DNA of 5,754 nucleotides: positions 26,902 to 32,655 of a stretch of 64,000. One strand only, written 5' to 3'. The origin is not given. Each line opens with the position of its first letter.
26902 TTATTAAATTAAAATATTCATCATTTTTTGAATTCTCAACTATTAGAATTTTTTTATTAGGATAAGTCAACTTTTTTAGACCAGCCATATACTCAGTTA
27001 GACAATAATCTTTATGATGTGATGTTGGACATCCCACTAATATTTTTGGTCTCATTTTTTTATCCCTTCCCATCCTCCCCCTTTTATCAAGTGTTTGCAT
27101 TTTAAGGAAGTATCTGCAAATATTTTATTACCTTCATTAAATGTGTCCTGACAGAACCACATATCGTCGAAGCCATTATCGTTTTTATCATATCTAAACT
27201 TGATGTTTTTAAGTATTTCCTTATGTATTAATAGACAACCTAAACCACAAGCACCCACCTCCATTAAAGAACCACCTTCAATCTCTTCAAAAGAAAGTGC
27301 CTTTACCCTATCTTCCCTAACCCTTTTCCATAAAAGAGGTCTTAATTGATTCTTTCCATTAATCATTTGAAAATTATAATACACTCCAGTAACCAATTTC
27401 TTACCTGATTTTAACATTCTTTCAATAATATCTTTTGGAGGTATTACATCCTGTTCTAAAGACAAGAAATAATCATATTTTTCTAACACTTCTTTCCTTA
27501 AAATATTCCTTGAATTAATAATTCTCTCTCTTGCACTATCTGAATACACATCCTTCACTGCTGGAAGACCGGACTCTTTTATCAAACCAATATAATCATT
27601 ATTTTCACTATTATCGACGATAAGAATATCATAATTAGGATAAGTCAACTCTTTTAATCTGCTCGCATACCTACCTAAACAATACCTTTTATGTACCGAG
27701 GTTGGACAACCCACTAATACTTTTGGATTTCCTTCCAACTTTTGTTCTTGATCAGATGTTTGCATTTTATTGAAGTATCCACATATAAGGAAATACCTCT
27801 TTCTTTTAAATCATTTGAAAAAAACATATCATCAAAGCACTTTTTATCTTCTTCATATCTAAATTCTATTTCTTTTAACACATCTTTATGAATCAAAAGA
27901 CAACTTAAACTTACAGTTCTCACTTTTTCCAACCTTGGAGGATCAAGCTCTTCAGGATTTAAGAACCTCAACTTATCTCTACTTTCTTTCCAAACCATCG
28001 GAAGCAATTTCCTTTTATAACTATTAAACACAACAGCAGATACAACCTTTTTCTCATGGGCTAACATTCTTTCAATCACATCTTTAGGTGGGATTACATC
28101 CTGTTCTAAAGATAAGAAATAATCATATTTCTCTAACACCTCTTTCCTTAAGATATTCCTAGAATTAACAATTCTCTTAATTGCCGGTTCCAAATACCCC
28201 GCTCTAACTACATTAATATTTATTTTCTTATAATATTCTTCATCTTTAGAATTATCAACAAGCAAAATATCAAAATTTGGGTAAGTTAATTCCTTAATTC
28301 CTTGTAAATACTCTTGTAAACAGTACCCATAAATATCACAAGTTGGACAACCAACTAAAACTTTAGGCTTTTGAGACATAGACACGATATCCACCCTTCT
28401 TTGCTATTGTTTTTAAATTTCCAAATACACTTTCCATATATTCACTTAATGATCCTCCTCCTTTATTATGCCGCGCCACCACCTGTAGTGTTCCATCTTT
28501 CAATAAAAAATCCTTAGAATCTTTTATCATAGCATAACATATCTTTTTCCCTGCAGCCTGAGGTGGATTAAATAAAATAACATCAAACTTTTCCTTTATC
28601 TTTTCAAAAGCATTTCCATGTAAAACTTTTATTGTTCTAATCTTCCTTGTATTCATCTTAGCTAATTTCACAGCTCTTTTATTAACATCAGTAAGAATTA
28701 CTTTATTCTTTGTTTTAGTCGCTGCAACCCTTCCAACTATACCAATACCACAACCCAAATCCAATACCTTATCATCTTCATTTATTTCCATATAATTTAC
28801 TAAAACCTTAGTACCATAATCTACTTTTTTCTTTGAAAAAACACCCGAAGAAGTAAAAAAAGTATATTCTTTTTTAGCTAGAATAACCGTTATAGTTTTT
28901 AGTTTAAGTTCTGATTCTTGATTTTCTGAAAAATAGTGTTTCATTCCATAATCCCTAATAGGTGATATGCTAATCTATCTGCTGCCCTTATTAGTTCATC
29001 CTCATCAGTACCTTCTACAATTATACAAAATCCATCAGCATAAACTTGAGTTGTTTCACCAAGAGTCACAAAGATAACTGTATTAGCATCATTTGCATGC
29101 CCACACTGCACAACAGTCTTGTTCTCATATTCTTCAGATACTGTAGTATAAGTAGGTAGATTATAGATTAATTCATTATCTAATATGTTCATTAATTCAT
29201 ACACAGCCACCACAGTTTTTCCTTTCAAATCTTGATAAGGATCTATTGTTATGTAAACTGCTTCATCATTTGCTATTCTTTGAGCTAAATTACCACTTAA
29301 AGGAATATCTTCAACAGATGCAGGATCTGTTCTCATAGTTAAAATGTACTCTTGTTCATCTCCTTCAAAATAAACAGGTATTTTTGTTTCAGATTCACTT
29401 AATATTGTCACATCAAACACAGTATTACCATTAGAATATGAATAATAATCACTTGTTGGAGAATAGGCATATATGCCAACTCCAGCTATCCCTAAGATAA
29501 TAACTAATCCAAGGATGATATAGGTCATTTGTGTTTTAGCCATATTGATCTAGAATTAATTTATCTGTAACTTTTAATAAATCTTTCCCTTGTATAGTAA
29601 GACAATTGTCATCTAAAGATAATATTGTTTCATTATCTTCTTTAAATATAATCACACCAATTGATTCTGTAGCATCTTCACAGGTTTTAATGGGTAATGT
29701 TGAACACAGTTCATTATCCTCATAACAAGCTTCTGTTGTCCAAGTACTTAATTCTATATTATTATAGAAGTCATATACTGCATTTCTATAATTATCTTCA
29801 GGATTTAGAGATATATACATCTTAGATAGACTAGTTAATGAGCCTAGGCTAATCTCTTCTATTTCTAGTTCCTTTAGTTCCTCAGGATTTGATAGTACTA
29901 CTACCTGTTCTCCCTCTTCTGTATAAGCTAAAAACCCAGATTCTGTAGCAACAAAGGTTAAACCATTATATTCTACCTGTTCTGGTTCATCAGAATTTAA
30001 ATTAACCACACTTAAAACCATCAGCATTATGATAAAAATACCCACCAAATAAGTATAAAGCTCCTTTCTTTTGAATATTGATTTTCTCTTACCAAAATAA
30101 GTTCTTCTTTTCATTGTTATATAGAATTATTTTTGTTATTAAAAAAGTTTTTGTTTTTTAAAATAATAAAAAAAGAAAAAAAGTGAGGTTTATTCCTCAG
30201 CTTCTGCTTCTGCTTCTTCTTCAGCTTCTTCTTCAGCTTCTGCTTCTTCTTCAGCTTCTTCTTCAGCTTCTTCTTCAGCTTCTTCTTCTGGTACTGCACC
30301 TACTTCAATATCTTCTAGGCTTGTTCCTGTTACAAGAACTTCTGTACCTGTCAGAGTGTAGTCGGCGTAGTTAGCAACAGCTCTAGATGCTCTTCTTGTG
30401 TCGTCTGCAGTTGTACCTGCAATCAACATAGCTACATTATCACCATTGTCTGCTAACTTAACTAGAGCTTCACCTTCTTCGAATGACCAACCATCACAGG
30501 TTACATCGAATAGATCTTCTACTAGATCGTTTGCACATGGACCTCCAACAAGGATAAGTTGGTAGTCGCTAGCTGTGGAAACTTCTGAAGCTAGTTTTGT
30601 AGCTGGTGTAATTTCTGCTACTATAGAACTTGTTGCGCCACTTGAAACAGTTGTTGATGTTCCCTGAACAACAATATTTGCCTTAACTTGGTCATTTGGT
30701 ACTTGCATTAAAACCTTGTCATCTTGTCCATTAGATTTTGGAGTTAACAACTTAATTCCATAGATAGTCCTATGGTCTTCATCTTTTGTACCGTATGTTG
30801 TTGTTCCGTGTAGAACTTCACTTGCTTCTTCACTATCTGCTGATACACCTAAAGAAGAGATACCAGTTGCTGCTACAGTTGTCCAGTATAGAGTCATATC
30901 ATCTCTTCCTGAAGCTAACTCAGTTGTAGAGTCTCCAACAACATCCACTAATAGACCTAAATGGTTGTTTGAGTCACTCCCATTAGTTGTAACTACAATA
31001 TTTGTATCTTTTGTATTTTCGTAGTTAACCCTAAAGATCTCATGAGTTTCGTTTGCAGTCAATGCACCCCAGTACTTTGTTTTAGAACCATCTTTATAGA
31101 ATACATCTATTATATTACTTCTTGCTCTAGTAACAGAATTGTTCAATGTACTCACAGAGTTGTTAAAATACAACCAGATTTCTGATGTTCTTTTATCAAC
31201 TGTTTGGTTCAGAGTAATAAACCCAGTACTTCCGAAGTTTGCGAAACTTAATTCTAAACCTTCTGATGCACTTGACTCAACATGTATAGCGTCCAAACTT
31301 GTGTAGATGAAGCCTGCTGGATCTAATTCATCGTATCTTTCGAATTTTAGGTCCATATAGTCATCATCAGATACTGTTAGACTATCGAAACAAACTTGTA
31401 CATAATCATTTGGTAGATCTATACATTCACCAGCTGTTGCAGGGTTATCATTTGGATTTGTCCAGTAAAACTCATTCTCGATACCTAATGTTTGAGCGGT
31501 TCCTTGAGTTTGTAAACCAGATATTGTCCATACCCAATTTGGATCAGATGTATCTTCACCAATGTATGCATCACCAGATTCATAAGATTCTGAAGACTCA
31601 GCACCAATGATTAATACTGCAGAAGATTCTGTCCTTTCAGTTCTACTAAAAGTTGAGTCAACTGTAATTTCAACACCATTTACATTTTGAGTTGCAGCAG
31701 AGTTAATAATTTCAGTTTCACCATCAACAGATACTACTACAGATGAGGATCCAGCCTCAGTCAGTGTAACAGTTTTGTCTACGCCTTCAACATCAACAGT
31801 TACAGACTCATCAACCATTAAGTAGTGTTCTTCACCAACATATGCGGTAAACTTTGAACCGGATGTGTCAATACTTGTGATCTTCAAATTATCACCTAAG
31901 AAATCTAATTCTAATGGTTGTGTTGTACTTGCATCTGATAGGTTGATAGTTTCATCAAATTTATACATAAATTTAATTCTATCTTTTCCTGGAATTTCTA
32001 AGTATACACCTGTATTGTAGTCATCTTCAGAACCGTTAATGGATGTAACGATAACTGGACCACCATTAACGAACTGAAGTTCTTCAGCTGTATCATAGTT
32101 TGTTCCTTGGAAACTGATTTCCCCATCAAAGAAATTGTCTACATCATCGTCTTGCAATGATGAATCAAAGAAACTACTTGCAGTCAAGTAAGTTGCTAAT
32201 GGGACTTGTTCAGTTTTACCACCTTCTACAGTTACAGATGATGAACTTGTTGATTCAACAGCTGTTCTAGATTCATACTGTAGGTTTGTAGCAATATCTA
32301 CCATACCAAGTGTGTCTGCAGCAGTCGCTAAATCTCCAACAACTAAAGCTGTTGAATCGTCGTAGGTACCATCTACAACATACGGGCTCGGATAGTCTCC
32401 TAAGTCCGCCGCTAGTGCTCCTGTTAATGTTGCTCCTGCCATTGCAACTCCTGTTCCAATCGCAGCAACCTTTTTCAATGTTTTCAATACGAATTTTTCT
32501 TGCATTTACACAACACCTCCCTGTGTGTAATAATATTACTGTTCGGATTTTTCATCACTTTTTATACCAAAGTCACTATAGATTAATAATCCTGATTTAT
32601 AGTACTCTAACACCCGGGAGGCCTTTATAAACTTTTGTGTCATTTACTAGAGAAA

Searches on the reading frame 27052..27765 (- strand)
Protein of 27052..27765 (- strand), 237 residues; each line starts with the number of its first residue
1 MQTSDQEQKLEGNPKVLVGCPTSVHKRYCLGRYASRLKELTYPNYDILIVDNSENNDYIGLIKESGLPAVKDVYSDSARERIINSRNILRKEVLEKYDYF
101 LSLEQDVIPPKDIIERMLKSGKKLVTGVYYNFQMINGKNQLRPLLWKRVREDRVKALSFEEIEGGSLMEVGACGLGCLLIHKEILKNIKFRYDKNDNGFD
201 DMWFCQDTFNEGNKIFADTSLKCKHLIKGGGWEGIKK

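Call 10: search_protein_families(library=pfam, proteins=[window:27052-27765:-], max_evalue=0.1)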
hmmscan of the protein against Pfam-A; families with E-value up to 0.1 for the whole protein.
window:27052-27765:- (237 aa): 3 families
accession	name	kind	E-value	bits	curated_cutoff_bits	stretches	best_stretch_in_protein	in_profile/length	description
PF00535.33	Glycos_transf_2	-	6.2e-05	23.4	23.3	1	34-163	17-142/168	Glycosyl transferase family 2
PF03452.20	Anp1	-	6.2e-05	23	28.8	1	78-126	117-167/263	Anp1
PF14766.11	RPA_interact_N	-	0.012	15.7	28.8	0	138-158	14-34/39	Replication protein A interacting N-terminal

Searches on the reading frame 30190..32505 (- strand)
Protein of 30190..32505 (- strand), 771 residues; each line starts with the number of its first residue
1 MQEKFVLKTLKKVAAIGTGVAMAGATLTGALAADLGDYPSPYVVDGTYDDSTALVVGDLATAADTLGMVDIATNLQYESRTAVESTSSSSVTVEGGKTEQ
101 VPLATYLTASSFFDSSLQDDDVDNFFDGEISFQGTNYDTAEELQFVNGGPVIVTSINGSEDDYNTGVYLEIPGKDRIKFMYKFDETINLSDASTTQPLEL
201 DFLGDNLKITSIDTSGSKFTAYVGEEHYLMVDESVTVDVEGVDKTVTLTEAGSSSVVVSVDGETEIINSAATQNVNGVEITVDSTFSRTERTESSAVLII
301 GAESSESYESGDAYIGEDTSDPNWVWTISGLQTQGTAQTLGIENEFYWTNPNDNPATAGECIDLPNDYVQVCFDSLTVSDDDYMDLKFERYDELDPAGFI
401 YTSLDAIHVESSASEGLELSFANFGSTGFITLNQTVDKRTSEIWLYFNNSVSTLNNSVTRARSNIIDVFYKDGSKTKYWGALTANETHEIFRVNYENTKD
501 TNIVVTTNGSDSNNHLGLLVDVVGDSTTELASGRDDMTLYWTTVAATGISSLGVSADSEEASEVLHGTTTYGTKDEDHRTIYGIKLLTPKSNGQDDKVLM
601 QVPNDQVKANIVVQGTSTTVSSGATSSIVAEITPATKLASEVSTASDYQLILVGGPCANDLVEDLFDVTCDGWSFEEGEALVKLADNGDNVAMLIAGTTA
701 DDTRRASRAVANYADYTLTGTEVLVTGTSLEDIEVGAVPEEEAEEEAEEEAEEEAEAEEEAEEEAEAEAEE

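Call 97: search_protein_families(library=pfam, proteins=[window:30190-32505:-], max_evalue=0.001)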
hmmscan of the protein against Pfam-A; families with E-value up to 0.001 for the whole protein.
window:30190-32505:- (771 aa): 1 family
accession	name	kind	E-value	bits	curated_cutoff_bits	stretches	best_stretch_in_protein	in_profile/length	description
PF05124.17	S_layer_C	-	2.6e-11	44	23.9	1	35-713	2-176/177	S-layer like family, outer domain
